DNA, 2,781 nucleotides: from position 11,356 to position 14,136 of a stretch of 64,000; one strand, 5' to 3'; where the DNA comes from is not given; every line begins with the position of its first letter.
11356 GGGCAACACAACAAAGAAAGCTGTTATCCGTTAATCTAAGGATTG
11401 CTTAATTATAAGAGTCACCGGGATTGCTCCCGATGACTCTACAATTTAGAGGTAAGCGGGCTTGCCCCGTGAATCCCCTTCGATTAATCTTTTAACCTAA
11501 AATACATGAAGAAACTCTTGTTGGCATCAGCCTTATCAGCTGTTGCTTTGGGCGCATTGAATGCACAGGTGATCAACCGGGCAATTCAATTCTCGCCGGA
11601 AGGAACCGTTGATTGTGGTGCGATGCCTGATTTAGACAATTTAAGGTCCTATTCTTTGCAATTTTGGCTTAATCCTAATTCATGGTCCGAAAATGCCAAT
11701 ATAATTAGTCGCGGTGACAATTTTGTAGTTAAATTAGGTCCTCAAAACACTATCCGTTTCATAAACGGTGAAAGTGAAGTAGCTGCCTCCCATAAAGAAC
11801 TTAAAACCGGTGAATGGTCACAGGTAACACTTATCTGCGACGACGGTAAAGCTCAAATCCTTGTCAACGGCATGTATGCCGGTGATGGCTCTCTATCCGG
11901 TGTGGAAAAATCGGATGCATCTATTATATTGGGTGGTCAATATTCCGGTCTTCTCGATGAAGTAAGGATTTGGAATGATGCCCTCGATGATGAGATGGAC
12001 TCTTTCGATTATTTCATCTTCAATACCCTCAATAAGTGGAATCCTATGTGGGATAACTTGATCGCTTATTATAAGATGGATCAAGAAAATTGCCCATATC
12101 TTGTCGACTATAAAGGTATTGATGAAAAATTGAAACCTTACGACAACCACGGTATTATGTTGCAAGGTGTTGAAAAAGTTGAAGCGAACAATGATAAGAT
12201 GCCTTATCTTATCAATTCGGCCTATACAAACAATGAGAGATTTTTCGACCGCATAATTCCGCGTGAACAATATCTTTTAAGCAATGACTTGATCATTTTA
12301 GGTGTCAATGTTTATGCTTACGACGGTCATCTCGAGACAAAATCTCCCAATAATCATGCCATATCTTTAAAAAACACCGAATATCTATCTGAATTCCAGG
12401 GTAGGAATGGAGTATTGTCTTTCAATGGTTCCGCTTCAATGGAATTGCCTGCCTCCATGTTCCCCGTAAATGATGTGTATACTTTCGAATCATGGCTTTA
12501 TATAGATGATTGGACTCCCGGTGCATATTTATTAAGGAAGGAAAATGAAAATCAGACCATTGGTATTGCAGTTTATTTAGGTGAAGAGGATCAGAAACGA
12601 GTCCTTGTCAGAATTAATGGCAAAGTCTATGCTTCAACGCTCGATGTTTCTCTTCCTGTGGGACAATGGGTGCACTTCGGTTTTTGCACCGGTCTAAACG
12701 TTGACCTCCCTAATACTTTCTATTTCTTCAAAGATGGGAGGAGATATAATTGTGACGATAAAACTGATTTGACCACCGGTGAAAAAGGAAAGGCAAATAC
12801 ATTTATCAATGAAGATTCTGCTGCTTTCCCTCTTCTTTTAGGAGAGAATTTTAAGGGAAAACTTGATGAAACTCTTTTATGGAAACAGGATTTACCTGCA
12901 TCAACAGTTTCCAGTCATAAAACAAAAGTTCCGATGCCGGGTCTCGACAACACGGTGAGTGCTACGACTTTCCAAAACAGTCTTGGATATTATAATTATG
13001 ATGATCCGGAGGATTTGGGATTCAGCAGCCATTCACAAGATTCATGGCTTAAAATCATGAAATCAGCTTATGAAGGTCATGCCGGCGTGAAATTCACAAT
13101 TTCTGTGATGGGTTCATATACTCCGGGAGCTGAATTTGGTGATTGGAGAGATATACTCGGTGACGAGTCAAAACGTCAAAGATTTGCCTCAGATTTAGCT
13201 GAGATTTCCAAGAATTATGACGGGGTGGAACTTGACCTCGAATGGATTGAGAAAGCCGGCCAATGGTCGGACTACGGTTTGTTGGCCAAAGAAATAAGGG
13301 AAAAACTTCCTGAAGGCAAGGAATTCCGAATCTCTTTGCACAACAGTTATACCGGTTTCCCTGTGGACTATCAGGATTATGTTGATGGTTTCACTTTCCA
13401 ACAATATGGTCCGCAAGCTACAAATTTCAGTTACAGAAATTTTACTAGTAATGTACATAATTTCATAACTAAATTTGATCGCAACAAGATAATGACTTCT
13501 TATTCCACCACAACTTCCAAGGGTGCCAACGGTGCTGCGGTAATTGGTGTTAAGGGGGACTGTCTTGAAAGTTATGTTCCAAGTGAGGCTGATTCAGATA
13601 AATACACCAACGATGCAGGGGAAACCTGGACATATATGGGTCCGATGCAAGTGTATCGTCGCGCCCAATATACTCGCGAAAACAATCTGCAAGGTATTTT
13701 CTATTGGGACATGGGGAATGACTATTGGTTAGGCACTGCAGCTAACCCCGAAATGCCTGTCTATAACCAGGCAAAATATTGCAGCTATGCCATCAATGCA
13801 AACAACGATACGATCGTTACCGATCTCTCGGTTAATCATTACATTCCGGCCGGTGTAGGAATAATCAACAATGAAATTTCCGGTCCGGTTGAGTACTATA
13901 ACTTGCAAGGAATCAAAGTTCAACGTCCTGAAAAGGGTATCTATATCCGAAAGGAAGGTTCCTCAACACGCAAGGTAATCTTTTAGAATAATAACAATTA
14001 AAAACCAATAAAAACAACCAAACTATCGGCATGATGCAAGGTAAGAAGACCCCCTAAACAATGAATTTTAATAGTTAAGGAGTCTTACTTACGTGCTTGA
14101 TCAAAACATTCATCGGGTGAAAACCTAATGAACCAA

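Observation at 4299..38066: T9SS-cargo cluster physically joined to a Sus-type locus for a sulfated LacNAc-type glycan, with no linked sensor/regulator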

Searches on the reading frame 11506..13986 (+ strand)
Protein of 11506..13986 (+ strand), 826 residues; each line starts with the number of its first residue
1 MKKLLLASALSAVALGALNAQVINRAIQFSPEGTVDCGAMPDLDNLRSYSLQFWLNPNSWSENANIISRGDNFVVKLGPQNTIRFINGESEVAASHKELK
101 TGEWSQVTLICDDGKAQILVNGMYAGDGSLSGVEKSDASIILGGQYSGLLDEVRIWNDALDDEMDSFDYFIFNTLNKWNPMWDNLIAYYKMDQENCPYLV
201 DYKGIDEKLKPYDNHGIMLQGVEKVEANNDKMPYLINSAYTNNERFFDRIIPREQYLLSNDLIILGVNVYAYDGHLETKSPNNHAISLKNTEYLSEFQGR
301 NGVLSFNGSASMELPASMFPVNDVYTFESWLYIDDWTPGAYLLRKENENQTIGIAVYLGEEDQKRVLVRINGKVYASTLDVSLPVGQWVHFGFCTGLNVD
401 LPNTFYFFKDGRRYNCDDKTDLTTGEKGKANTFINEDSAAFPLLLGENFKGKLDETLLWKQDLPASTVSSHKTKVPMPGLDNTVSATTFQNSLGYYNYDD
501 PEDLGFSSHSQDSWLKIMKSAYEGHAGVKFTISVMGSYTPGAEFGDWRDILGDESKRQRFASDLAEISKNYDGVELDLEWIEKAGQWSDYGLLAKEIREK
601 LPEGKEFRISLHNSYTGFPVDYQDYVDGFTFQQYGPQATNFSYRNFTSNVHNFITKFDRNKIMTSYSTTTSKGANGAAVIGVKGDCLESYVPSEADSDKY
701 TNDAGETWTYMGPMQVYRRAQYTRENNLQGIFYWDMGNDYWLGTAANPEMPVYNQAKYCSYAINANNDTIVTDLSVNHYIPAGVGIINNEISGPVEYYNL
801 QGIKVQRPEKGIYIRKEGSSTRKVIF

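Call 3: search_protein_families(library=pfam, proteins=[window:11506-13986:+], max_evalue=0.01)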
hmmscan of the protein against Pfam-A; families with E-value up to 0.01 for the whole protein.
window:11506-13986:+ (826 aa): 2 families
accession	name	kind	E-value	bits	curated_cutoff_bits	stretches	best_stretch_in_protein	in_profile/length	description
PF13385.13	Laminin_G_3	-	1.8e-28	100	27.6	2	42-163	13-148/151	Concanavalin A-like lectin/glucanases superfamily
PF00704.34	Glyco_hydro_18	-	1.9e-12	47.9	29.6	1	503-739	39-317/317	Glycosyl hydrolases family 18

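Call 5: search_protein_families(library=ncbifam, proteins=[window:11506-13986:+], max_evalue=0.01)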
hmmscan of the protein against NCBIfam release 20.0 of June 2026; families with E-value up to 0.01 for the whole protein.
window:11506-13986:+ (826 aa): 0 families

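Call 12: find_encoding_contigs(protein=window:11506-13986:+, flank=10000, max_places=6)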
Protein window:11506-13986:+ (826 aa): 3 contigs read that carry it; 2 places shown.
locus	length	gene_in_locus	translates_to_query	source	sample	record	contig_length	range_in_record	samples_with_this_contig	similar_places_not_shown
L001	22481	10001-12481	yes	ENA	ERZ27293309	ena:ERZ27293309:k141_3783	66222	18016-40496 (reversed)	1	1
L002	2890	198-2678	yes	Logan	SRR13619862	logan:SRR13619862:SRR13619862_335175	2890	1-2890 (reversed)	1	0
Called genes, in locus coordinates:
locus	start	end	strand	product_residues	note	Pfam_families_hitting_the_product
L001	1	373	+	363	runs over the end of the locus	PF01370:Epimerase, PF04321:RmlD_sub_bind, PF16363:GDP_Man_Dehyd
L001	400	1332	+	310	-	PF01370:Epimerase, PF02719:Polysacc_synt_2 (faint), PF04321:RmlD_sub_bind, PF16363:GDP_Man_Dehyd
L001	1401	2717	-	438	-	PF01210:NAD_Gly3P_dh_N (faint), PF03721:UDPG_MGDP_dh_N, PF00984:UDPG_MGDP_dh, PF03720:UDPG_MGDP_dh_C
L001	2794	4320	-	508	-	PF00884:Sulfatase, PF16347:SGSH_C (weak)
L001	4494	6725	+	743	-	PF13385:Laminin_G_3, PF00704:Glyco_hydro_18 (weak)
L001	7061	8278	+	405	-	-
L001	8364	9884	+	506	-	-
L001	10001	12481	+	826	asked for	PF13385:Laminin_G_3, PF00704:Glyco_hydro_18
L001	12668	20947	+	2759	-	PF13205:Big_5 (faint), PF13385:Laminin_G_3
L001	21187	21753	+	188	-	-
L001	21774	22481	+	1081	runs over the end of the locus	PF13620:CarboxypepD_reg, PF13715:CarbopepD_reg_2, PF07715:Plug, PF00593:TonB_dep_Rec_b-barrel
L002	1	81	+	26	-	?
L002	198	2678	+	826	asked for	PF13385:Laminin_G_3, PF00704:Glyco_hydro_18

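Call 13: search_solved_structures(query=window:11506-13986:+, max_evalue=1, show_alignments=2)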
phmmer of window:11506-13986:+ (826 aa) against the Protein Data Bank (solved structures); distinct sequences matched with E-value up to 1: 3.
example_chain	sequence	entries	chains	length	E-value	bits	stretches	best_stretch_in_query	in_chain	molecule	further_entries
5hon_A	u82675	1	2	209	0.0053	18.4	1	43-161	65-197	Extracellular arabinanase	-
6igy_A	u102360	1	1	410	0.034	15.7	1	553-606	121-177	Glycosyl hydrolases family 18 family protein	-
9g3q_A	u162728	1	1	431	0.15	13.6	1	707-758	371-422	AAEL001965-PA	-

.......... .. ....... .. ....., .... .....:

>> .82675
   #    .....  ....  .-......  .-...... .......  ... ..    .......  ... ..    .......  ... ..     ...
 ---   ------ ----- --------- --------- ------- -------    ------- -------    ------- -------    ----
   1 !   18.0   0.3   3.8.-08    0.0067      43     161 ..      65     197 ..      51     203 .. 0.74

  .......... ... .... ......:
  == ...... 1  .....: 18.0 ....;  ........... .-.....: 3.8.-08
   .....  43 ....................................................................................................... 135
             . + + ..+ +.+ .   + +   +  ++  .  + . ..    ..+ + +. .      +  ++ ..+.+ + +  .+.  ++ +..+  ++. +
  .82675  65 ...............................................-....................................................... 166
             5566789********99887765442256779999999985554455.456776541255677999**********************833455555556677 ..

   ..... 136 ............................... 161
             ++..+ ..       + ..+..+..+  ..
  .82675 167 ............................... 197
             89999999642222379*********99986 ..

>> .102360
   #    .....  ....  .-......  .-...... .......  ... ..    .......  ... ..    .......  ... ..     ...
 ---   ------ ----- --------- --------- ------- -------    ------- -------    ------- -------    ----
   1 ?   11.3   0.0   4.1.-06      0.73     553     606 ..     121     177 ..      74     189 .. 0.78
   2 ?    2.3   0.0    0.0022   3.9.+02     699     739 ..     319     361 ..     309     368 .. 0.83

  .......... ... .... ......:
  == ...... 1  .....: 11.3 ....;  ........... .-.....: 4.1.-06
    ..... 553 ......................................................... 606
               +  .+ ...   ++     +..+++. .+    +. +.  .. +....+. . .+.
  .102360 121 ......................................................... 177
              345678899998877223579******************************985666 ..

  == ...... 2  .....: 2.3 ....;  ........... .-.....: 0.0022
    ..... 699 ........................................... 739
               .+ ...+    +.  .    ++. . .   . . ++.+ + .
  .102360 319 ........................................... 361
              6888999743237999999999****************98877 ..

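Call 14: find_homologous_proteins(query=window:11506-13986:+, max_evalue=0.00001)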
Query window:11506-13986:+ (826 aa): 138 proteins with E <= 0.00001 among 8000 candidates; the best 120 are listed.
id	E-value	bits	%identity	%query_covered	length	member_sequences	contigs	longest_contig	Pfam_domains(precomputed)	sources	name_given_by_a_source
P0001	0.0e+0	1928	100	100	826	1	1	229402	PF13385.14,PF00704.35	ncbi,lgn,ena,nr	ncbi:MAG: hypothetical protein J1F67_02925 [Muribaculaceae bacterium]|nr:hypothetical protein [Murib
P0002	0.0e+0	1550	79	100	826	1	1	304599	PF13385.14,PF00704.35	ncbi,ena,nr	ncbi:MAG: hypothetical protein J1E16_04560 [Muribaculaceae bacterium]|nr:hypothetical protein [Murib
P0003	0.0e+0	1511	80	94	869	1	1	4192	PF13385.14,PF18962.8,PF00704.35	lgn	-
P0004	0.0e+0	1472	75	100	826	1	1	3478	PF13385.14,PF00704.35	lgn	-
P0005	0.0e+0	1394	76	94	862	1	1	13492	PF13385.14,PF18962.8,PF00704.35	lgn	-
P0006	0.0e+0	1281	68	96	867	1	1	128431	PF13385.14,PF18962.8,PF00704.35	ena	-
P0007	0.0e+0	1191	65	94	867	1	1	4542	PF13385.14,PF18962.8,PF00704.35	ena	-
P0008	0.0e+0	1165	64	94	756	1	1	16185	PF13385.14,PF00704.35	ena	-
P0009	8.5e-298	1009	57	95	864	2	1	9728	PF13385.14,PF00704.35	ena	-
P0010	1.3e-294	998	56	95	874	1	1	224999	PF13385.14,PF18962.8,PF00704.35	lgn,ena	-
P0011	1.3e-289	981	56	93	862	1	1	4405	PF13385.14,PF00704.35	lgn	-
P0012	1.0e-287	975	55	96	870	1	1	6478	PF13385.14,PF18962.8,PF00704.35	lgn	-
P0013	4.5e-279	947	53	95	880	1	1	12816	PF13385.14,PF18962.8,PF00704.35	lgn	-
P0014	3.8e-270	917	53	93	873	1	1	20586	PF06439.19,PF13385.14,PF18962.8,PF00704.35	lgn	-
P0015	9.3e-269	912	52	95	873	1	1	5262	PF13385.14,PF18962.8,PF00704.35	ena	-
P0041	1.2e-216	740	45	96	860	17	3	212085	PF13385.14,PF18962.8,PF00704.35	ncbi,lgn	-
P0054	1.1e-193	664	45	94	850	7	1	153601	PF13385.14,PF00704.35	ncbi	-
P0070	3.2e-184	633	40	100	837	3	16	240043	PF13385.14,PF00704.35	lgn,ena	-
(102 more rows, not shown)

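Call 24: find_encoding_contigs(protein=P0002, flank=10000, max_places=1)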
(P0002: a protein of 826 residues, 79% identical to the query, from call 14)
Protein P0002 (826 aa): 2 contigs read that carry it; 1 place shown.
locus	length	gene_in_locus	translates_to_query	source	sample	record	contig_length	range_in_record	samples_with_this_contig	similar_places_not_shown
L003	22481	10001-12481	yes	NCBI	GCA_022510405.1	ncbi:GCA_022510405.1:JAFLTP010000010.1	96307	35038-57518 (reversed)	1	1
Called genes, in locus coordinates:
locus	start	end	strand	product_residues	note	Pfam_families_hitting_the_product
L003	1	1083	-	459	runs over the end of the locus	PF02321:OEP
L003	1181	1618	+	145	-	PF03652:RuvX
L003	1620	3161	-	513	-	PF00884:Sulfatase, PF16347:SGSH_C (weak)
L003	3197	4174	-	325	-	PF12784:PDDEXK_2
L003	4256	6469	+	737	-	PF06439:3keto-disac_hyd (faint), PF13385:Laminin_G_3, PF00704:Glyco_hydro_18 (weak)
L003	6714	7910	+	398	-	-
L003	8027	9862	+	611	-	-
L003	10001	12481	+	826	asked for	PF13385:Laminin_G_3, PF00704:Glyco_hydro_18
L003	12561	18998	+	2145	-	PF13385:Laminin_G_3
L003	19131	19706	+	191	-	-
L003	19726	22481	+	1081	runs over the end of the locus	PF13620:CarboxypepD_reg, PF13715:CarbopepD_reg_2, PF07715:Plug, PF00593:TonB_dep_Rec_b-barrel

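Call 25: find_encoding_contigs(protein=P0006, flank=10000, max_places=1)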
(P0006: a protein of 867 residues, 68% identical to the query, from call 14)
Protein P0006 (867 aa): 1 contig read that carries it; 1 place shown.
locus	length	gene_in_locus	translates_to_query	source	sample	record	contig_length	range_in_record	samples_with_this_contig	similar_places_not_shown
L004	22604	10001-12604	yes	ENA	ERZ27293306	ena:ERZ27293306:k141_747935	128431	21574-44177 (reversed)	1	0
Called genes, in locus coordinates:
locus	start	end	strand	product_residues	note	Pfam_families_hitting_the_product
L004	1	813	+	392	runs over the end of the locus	PF02321:OEP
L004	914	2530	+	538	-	PF00884:Sulfatase, PF01663:Phosphodiest (faint), PF16347:SGSH_C (weak)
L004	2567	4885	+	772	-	PF13385:Laminin_G_3, PF00704:Glyco_hydro_18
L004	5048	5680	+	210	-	-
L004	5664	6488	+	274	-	PF08843:AbiEii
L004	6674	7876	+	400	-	-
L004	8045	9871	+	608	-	-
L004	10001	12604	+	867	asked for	PF13385:Laminin_G_3, PF00704:Glyco_hydro_18, PF18962:Por_Secre_tail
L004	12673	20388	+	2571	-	PF04234:CopC (faint), PF13205:Big_5 (faint), PF13385:Laminin_G_3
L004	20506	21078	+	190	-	-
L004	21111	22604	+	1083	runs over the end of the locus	PF13620:CarboxypepD_reg, PF13715:CarbopepD_reg_2, PF07715:Plug, PF00593:TonB_dep_Rec_b-barrel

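Call 26: find_encoding_contigs(protein=P0010, flank=10000, max_places=1)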
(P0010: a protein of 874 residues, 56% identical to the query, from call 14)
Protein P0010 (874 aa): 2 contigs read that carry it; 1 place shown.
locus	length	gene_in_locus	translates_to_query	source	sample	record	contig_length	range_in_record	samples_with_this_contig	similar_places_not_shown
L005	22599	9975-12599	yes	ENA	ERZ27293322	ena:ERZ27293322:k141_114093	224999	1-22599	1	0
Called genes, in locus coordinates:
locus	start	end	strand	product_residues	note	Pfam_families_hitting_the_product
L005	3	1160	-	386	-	?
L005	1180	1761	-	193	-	PF12099:DUF3575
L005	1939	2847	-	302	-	PF13102:Phage_int_SAM_5, PF00589:Phage_integrase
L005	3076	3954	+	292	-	PF00698:Acyl_transf_1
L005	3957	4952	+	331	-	PF01118:Semialdhyde_dh, PF02774:Semialdhyde_dhC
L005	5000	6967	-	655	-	PF03169:OPT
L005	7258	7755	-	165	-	PF01797:Y1_Tnp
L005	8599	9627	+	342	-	-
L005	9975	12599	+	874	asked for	PF13385:Laminin_G_3, PF00704:Glyco_hydro_18 (weak), PF18962:Por_Secre_tail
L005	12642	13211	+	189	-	-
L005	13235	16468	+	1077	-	PF13620:CarboxypepD_reg, PF13715:CarbopepD_reg_2, PF07715:Plug, PF00593:TonB_dep_Rec_b-barrel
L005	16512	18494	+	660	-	PF14322:SusD-like_3, PF07980:SusD_RagB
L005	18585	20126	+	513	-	PF00884:Sulfatase, PF01663:Phosphodiest, PF16347:SGSH_C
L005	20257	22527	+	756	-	PF02838:Glyco_hydro_20b, PF00728:Glyco_hydro_20, PF00754:F5_F8_type_C (weak)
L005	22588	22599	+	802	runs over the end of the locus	PF02837:Glyco_hydro_2_N (weak), PF22666:Glyco_hydro_2_N2 (weak), PF00703:Glyco_hydro_2, PF02836:Glyco_hydro_2_C, PF16355:DUF4982, PF18565:Glyco_hydro2_C5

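Call 27: find_encoding_contigs(protein=P0041, flank=10000, max_places=1)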
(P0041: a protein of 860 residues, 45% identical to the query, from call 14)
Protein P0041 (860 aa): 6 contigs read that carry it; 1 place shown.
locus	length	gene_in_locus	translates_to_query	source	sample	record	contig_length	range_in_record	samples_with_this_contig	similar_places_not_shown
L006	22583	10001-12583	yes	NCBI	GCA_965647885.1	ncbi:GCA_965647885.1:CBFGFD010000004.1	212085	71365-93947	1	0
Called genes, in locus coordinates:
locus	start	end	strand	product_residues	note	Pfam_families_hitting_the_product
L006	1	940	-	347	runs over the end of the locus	PF01207:Dus, PF01180:DHO_dh (faint)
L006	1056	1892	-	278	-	PF01177:Asp_Glu_race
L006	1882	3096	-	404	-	PF04055:Radical_SAM, PF13186:SPASM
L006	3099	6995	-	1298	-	PF07494:Reg_prop (faint), PF00512:HisKA (weak), PF02518:HATPase_c, PF00072:Response_reg, PF12833:HTH_18, PF00165:HTH_AraC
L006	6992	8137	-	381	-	PF24316:Tli3 (faint), PF13088:BNR_2, PF13859:BNR_3, PF02012:BNR (faint), PF15902:Sortilin-Vps10 (faint)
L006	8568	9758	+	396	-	-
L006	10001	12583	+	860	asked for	PF13385:Laminin_G_3, PF00704:Glyco_hydro_18 (weak), PF18962:Por_Secre_tail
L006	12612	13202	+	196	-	-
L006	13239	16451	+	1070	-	PF13620:CarboxypepD_reg (weak), PF13715:CarbopepD_reg_2, PF07715:Plug, PF00593:TonB_dep_Rec_b-barrel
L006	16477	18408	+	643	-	PF14322:SusD-like_3 (weak), PF07980:SusD_RagB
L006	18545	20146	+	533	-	PF00884:Sulfatase, PF01663:Phosphodiest (weak), PF16347:SGSH_C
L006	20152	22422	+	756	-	PF02838:Glyco_hydro_20b, PF00728:Glyco_hydro_20, PF00754:F5_F8_type_C (weak)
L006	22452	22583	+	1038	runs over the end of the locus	PF02837:Glyco_hydro_2_N, PF22666:Glyco_hydro_2_N2 (weak), PF00703:Glyco_hydro_2, PF02836:Glyco_hydro_2_C, PF16353:LacZ_4, PF02929:Bgal_small_N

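Call 28: find_encoding_contigs(protein=P0070, flank=10000, max_places=1)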
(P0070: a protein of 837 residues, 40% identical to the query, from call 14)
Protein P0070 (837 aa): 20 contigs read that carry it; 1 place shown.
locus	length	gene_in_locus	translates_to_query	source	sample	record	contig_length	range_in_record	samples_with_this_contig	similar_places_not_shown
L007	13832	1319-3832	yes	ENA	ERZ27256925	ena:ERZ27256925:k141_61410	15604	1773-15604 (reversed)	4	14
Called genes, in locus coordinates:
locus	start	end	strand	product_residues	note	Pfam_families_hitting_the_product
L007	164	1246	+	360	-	-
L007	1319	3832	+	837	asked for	PF13385:Laminin_G_3, PF00704:Glyco_hydro_18 (weak)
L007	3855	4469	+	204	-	-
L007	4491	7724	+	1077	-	PF13620:CarboxypepD_reg, PF13715:CarbopepD_reg_2, PF07715:Plug, PF00593:TonB_dep_Rec_b-barrel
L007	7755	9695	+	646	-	PF14322:SusD-like_3, PF07980:SusD_RagB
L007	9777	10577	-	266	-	PF00005:ABC_tran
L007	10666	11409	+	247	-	PF02405:MlaE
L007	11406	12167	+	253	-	PF00005:ABC_tran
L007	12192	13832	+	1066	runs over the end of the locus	PF14498:Glyco_hyd_65N_2, PF22124:Glyco_hydro_95_cat, PF21307:Glyco_hydro_95_C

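Call 29: find_encoding_contigs(protein=P0054, flank=10000, max_places=1)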
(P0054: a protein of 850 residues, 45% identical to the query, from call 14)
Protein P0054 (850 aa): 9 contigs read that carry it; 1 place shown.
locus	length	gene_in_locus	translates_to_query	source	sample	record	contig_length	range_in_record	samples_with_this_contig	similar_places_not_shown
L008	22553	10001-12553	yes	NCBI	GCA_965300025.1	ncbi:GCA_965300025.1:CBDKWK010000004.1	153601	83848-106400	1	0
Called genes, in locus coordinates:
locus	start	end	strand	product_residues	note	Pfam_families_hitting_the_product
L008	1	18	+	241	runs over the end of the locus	-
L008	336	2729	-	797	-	PF01301:Glyco_hydro_35, PF02449:Glyco_hydro_42 (weak), PF13364:BetaGal_ABD2 (faint), PF21317:BetaGal_ABD_1, PF21467:BetaGal_gal-bd, PF00754:F5_F8_type_C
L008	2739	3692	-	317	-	PF00251:Glyco_hydro_32N, PF22847:Glyco_hydro_43_rel, PF04616:Glyco_hydro_43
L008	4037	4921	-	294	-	PF01073:3Beta_HSD (weak), PF01370:Epimerase, PF04321:RmlD_sub_bind, PF13460:NAD_binding_10, PF16363:GDP_Man_Dehyd, PF02719:Polysacc_synt_2 (weak), PF07993:NAD_binding_4 (weak)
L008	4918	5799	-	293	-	PF00483:NTP_transferase, PF12804:NTP_transf_3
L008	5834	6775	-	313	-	PF01370:Epimerase, PF04321:RmlD_sub_bind, PF16363:GDP_Man_Dehyd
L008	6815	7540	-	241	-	PF13568:OMP_b-brl_2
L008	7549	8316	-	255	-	PF01643:Acyl-ACP_TE, PF20791:Acyl-ACP_TE_C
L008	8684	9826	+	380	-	-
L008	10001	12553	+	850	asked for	PF13385:Laminin_G_3, PF00704:Glyco_hydro_18 (weak)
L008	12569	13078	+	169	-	-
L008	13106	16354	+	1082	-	PF13620:CarboxypepD_reg, PF13715:CarbopepD_reg_2, PF07715:Plug, PF00593:TonB_dep_Rec_b-barrel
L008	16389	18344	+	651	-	PF14322:SusD-like_3, PF07980:SusD_RagB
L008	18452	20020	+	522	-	PF00884:Sulfatase, PF01663:Phosphodiest (faint), PF16347:SGSH_C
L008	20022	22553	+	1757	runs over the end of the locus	PF02838:Glyco_hydro_20b, PF00728:Glyco_hydro_20, PF02837:Glyco_hydro_2_N, PF22666:Glyco_hydro_2_N2 (weak), PF00703:Glyco_hydro_2, PF02836:Glyco_hydro_2_C, PF16353:LacZ_4, PF02929:Bgal_small_N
